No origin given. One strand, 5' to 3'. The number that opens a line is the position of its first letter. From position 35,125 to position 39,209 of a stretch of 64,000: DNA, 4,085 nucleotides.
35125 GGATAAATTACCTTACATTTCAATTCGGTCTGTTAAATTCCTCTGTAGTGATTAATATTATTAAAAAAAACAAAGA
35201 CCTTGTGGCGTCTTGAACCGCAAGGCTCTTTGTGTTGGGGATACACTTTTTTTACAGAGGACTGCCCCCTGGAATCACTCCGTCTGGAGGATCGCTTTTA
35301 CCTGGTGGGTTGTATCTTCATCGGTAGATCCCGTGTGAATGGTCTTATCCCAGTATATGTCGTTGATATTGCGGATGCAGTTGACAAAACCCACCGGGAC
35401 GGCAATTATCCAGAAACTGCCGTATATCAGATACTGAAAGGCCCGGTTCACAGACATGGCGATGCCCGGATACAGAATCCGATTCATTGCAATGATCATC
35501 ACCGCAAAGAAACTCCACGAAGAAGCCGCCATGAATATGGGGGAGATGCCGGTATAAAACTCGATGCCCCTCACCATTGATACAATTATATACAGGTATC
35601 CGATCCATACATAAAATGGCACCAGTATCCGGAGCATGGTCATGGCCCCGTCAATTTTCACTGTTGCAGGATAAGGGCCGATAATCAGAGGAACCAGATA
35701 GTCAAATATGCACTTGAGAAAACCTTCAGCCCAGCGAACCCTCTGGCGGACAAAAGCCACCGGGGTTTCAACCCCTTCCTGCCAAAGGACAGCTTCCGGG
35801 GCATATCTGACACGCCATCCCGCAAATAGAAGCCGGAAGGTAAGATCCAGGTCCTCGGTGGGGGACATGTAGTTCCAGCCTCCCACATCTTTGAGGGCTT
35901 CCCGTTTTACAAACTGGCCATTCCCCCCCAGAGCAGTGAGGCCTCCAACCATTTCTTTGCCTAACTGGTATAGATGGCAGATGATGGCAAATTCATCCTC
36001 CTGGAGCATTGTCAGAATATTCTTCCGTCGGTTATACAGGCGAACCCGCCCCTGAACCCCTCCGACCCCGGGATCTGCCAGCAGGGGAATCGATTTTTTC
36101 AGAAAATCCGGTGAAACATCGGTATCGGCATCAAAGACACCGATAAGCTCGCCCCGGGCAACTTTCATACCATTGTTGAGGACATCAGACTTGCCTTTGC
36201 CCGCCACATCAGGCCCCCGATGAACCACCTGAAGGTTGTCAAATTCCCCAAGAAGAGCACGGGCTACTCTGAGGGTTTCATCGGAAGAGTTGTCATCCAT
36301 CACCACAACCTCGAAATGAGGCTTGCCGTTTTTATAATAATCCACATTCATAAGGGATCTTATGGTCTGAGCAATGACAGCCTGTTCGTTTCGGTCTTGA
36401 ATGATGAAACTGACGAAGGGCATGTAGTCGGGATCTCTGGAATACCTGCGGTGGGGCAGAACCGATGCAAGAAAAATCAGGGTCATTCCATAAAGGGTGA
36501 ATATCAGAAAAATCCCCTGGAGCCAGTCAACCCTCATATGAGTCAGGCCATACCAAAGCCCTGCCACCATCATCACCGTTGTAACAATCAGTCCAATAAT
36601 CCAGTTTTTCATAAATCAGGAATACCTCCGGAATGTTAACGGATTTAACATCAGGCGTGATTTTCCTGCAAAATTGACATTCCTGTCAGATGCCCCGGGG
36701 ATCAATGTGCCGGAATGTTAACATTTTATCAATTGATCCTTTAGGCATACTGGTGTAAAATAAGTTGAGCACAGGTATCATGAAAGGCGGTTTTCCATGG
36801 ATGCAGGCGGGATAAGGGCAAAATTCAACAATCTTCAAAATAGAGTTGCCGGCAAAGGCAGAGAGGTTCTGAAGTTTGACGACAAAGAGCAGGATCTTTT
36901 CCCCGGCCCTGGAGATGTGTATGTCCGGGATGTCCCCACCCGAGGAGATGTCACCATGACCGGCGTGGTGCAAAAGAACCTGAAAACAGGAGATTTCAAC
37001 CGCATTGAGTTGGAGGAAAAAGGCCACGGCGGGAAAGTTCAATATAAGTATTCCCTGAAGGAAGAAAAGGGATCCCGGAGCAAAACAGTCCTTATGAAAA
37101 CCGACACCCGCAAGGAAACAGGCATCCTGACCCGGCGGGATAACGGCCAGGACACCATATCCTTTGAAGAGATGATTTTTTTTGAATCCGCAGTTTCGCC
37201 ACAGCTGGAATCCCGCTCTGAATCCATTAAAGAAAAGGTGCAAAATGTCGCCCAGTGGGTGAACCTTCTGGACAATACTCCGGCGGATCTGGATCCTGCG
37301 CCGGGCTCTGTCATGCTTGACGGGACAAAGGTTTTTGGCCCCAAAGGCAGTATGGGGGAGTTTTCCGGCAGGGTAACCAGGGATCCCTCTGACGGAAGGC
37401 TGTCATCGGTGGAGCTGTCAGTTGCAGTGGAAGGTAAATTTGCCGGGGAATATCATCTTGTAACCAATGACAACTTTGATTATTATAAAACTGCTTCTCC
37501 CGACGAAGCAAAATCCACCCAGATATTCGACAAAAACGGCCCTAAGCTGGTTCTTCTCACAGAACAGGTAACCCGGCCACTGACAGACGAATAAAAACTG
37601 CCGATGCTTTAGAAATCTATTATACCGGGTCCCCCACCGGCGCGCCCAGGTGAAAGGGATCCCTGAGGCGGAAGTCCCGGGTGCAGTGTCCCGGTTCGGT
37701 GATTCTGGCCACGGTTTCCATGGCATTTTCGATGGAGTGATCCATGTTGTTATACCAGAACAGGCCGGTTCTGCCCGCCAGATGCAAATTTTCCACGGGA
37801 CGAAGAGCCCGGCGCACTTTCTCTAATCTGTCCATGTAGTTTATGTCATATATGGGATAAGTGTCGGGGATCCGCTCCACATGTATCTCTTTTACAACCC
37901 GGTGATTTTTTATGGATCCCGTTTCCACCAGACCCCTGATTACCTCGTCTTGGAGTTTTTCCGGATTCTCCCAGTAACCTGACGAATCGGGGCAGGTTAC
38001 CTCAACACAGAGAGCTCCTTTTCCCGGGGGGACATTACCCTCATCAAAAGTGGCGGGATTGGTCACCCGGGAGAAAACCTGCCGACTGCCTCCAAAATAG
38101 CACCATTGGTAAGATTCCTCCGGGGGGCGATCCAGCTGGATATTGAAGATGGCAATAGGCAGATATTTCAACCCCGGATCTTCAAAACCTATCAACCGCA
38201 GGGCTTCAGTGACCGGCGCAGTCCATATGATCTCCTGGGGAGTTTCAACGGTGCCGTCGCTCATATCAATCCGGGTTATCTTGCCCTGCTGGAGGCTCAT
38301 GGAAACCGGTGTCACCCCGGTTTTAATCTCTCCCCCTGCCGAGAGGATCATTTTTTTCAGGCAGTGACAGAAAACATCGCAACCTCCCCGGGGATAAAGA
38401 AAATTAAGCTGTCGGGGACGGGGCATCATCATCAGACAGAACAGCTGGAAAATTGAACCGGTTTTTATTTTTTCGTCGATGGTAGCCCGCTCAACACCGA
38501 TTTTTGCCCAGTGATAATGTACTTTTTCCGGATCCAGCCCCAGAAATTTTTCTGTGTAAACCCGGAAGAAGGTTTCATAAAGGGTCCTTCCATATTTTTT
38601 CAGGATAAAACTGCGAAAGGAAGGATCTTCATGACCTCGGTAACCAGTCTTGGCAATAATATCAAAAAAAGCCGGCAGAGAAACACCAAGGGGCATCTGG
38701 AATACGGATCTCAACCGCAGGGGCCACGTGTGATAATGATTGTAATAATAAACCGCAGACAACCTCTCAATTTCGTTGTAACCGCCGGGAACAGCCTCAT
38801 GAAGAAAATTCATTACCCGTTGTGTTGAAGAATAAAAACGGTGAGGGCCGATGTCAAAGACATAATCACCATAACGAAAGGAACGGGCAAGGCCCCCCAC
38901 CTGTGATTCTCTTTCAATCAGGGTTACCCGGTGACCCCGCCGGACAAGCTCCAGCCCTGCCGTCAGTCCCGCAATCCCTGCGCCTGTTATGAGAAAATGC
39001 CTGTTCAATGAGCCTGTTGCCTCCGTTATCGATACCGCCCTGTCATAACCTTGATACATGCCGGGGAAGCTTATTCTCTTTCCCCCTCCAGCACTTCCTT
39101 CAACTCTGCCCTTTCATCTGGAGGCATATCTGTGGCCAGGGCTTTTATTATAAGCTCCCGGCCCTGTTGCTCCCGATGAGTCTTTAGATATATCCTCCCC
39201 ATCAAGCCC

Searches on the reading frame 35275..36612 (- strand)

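Call 6: search_protein_families(library=pfam, proteins=[window:35275-36612:-], max_evalue=0.1)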
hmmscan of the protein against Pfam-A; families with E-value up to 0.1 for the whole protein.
window:35275-36612:- (445 aa): 7 families
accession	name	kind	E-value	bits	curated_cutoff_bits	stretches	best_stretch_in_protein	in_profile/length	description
PF13641.12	Glyco_tranf_2_3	-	8.3e-38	131.1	27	1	67-297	3-230/230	Glycosyltransferase like family 2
PF13632.12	Glyco_trans_2_3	-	1.1e-27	97.7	27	1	159-364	4-183/198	Glycosyl transferase family group 2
PF00535.33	Glycos_transf_2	-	2.6e-21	76.7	23.3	1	69-206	2-131/168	Glycosyl transferase family 2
PF13506.12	Glyco_transf_21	-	1.6e-12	47.7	21.7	1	129-295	6-173/174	Glycosyl transferase family 21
PF10111.15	Glyco_tranf_2_2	-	8.3e-07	29.2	27.3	1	75-264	10-202/276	Glycosyltransferase like family 2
PF03142.21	Chitin_synth_2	-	5.9e-06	25.6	27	1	148-235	196-284/527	Chitin synthase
PF06189.17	5-nucleotidase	-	0.03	13.5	28.2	1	81-119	54-92/302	5'-nucleotidase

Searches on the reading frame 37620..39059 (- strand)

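Call 36: search_protein_families(library=pfam, proteins=[window:37620-39059:-], max_evalue=0.00001)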
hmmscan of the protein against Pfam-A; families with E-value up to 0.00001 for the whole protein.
window:37620-39059:- (479 aa): 4 families
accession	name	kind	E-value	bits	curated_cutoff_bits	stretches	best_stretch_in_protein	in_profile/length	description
PF01593.30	Amino_oxidase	-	2.6e-16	60.4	19.8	1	29-431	1-419/443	Flavin containing amine oxidoreductase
PF13450.12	NAD_binding_8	-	5.9e-16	58.9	21.9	1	24-88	1-67/68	NAD(P)-binding Rossmann-like domain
PF01266.30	DAO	-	1.1e-08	35.4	27.9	1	23-56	3-36/353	FAD dependent oxidoreductase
PF12831.13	FAD_oxidored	-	6.4e-06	26.2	27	0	23-58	3-38/416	FAD dependent oxidoreductase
